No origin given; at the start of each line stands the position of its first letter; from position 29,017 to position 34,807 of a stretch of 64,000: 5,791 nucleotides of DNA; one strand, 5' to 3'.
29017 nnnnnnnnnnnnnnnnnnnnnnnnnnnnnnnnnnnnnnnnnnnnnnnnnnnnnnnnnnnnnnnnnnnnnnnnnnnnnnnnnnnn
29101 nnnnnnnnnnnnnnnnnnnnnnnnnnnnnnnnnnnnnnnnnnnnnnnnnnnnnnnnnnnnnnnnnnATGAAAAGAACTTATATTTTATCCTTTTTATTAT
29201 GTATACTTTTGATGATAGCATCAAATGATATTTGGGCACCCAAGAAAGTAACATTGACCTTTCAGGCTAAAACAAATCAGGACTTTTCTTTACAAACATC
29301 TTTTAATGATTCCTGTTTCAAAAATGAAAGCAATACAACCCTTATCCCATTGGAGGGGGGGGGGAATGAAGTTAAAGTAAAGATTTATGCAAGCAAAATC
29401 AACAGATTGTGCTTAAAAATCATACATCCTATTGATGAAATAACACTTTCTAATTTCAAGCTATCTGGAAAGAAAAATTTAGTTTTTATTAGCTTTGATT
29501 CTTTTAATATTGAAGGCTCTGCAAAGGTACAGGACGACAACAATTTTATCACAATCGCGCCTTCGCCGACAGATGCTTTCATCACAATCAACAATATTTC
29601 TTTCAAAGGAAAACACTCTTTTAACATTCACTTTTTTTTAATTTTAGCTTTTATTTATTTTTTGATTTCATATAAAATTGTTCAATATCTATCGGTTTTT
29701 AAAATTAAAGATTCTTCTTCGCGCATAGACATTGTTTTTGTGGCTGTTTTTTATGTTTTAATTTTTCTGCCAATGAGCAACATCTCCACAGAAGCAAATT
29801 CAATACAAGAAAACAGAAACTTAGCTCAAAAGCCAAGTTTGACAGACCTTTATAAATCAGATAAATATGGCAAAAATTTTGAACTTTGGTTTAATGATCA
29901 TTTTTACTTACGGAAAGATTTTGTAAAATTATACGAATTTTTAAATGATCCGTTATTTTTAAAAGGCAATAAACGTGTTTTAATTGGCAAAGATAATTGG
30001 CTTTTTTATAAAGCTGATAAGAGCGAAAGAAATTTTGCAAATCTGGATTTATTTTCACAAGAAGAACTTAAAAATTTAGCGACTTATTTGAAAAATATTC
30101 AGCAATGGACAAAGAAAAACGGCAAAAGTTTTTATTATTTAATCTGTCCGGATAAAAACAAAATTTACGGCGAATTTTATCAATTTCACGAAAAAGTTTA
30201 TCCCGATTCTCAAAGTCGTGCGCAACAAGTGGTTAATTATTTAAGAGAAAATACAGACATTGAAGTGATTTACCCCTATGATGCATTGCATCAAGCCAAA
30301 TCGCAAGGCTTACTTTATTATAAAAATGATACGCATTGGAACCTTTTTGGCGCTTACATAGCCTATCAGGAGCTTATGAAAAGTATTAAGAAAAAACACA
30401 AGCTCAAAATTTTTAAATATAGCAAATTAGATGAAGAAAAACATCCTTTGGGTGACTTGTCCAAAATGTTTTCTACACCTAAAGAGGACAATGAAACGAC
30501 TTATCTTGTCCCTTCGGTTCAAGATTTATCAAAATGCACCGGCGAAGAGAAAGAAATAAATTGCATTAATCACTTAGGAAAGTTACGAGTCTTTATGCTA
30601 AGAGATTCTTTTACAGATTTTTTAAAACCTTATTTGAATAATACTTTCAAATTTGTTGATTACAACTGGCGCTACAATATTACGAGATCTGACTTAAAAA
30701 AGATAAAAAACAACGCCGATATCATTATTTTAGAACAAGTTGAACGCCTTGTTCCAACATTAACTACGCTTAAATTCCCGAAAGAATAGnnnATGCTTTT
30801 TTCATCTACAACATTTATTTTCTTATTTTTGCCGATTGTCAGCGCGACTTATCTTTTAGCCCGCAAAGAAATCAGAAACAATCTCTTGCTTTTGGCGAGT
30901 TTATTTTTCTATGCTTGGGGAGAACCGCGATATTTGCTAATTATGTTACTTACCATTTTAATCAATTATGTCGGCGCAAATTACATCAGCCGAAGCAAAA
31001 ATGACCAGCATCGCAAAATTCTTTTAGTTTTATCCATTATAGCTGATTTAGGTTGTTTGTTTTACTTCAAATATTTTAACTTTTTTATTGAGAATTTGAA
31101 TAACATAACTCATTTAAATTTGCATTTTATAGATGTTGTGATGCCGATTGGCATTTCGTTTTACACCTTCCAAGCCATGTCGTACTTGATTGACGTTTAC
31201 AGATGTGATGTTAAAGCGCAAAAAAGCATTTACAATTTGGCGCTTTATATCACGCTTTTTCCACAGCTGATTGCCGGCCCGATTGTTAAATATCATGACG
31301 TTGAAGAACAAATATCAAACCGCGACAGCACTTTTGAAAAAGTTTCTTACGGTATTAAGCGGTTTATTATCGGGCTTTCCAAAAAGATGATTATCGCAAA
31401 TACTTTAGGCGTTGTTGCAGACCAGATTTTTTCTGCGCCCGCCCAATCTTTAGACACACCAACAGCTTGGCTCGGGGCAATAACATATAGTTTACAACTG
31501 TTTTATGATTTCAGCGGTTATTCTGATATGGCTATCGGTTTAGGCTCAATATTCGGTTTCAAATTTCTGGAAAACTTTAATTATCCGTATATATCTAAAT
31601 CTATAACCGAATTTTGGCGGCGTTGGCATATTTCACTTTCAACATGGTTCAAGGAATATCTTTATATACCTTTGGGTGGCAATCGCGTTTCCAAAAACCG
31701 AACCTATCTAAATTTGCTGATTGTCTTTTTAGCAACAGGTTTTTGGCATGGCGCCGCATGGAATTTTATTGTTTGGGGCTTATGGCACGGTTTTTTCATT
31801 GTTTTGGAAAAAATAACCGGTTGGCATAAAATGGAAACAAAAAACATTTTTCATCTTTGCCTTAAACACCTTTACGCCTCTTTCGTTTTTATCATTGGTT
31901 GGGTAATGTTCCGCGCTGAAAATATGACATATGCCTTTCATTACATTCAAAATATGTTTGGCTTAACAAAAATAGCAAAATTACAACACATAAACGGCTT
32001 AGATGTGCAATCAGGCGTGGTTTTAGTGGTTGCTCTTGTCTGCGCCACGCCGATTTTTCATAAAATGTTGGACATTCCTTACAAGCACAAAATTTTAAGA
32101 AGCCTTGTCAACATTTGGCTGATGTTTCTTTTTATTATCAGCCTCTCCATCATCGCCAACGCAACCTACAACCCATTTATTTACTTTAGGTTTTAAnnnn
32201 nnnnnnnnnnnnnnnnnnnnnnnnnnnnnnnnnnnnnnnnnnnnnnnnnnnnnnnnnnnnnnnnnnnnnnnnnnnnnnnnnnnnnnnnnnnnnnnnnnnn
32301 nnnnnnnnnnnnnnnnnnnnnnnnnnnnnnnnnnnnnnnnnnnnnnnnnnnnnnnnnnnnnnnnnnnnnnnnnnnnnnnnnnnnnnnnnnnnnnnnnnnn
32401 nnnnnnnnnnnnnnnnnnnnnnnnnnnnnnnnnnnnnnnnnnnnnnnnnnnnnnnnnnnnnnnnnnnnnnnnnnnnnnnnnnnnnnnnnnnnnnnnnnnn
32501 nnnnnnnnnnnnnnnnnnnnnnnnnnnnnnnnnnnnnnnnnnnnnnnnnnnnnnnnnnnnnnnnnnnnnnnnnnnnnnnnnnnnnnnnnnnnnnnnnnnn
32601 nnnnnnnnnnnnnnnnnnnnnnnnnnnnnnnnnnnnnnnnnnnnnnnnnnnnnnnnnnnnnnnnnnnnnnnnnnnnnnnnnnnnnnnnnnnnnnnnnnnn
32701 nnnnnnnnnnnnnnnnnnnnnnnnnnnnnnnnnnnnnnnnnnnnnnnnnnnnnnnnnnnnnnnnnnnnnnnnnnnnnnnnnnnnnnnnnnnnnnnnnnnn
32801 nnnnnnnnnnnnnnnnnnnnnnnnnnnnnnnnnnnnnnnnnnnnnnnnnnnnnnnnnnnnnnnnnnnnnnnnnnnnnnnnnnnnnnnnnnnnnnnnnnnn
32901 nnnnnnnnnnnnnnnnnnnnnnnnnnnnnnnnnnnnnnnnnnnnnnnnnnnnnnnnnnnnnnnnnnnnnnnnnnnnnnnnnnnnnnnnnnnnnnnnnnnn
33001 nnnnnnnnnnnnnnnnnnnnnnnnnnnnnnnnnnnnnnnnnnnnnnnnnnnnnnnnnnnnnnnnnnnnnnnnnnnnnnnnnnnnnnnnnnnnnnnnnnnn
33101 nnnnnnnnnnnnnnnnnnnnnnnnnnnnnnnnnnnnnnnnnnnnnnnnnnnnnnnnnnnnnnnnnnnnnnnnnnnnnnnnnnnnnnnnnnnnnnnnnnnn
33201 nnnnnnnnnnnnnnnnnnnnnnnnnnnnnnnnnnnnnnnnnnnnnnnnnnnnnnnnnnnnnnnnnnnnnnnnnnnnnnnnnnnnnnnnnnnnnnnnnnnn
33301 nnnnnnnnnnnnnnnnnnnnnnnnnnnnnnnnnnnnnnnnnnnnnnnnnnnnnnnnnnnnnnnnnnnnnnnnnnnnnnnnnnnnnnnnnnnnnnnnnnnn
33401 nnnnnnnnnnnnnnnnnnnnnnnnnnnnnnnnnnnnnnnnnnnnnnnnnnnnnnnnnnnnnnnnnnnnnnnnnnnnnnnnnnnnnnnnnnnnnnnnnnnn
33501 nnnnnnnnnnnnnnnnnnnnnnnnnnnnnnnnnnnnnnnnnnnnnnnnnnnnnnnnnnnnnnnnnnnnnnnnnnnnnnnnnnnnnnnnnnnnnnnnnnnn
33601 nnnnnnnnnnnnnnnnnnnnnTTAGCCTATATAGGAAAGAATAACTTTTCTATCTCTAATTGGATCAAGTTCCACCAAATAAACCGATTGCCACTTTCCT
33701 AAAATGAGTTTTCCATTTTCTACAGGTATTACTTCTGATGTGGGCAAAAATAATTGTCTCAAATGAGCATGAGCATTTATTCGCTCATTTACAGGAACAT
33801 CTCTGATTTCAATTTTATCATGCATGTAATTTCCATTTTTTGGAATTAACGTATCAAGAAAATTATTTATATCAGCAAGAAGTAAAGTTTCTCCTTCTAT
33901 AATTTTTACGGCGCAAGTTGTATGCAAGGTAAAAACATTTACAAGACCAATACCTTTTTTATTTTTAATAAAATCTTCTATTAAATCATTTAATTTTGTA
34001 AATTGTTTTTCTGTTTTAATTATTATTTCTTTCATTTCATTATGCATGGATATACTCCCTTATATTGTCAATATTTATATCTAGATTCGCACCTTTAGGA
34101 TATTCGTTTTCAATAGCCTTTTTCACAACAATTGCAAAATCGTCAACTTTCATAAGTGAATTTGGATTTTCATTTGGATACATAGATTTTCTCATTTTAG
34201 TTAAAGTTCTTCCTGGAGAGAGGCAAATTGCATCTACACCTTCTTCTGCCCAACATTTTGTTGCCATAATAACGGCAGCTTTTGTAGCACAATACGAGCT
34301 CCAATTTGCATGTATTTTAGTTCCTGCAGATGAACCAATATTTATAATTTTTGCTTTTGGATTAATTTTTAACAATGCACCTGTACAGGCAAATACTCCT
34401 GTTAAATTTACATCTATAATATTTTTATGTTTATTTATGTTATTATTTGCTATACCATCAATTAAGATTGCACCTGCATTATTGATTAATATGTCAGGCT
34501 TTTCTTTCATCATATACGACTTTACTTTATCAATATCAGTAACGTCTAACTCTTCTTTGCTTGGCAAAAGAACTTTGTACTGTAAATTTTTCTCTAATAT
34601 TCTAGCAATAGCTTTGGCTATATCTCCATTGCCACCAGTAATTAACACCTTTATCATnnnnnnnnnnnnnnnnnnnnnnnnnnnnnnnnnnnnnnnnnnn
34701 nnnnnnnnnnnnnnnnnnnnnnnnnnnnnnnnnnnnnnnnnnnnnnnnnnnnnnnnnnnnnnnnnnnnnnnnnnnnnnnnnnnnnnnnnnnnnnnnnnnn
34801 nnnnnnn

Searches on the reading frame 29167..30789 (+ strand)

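Call 29: search_protein_families(library=pfam, proteins=[window:29167-30789:+], max_evalue=0.00001)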
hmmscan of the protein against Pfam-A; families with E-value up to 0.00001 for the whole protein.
window:29167-30789:+ (540 aa): 2 families
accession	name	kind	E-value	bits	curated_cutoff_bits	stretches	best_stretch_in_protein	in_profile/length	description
PF16822.11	ALGX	-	4.3e-19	69.6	26.5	1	271-446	1-173/268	SGNH hydrolase-like domain, acetyltransferase AlgX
PF14286.12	DHHW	-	1.4e-08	34.9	25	1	298-423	152-274/385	DHHW protein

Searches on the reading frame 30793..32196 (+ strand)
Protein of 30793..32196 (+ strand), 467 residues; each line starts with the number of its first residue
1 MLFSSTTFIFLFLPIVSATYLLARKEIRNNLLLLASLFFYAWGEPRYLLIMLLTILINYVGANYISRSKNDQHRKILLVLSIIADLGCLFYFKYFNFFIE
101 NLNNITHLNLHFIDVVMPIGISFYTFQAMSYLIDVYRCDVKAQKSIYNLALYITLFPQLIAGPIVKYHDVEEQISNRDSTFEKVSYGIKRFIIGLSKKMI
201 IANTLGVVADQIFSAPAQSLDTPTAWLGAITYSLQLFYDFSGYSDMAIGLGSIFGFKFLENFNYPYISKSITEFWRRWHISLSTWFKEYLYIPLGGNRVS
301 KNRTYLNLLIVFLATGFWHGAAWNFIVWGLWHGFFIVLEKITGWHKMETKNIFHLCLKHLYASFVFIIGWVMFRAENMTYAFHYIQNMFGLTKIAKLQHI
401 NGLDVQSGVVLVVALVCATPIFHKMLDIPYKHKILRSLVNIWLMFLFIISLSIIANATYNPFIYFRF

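Call 29: search_protein_families(library=pfam, proteins=[window:30793-32196:+], max_evalue=0.00001)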
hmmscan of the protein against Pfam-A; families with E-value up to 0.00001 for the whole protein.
window:30793-32196:+ (467 aa): 1 family
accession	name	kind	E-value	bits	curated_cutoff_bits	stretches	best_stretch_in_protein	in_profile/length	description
PF03062.24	MBOAT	-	6.6e-33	114.8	27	1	59-382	35-336/337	MBOAT, membrane-bound O-acyltransferase family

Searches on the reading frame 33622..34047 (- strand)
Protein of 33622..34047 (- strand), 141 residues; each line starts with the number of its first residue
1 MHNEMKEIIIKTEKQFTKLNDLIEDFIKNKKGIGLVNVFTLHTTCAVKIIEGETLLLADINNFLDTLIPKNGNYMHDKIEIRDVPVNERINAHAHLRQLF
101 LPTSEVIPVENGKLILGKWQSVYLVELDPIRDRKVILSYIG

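Call 29: search_protein_families(library=pfam, proteins=[window:33622-34047:-], max_evalue=0.00001)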
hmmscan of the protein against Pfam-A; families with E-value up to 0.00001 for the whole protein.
window:33622-34047:- (141 aa): 1 family
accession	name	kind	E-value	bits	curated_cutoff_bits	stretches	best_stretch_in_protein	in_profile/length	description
PF01894.22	UPF0047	-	1e-29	103.5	27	1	21-137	4-115/117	Uncharacterised protein family UPF0047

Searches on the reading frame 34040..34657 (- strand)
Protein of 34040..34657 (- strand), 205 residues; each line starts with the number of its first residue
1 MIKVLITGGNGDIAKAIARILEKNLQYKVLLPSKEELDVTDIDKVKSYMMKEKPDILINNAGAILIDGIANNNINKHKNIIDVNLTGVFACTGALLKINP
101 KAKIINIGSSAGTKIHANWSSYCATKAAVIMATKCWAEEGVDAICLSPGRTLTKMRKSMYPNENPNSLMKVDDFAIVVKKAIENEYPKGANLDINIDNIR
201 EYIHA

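Call 29: search_protein_families(library=pfam, proteins=[window:34040-34657:-], max_evalue=0.00001)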
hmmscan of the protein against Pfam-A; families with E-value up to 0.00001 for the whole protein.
window:34040-34657:- (205 aa): 4 families
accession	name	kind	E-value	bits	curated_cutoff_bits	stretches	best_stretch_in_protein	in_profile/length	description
PF00106.31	adh_short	-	1.3e-23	84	26.6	1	38-163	57-194/195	short chain dehydrogenase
PF13561.12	adh_short_C2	-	1.4e-14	54.7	27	1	25-160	43-185/236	Enoyl-(Acyl carrier protein) reductase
PF01370.27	Epimerase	-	1.3e-08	35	20.9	1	4-149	1-170/240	NAD dependent epimerase/dehydratase family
PF04321.23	RmlD_sub_bind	-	4e-07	29.8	27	1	3-67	2-65/287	RmlD substrate binding domain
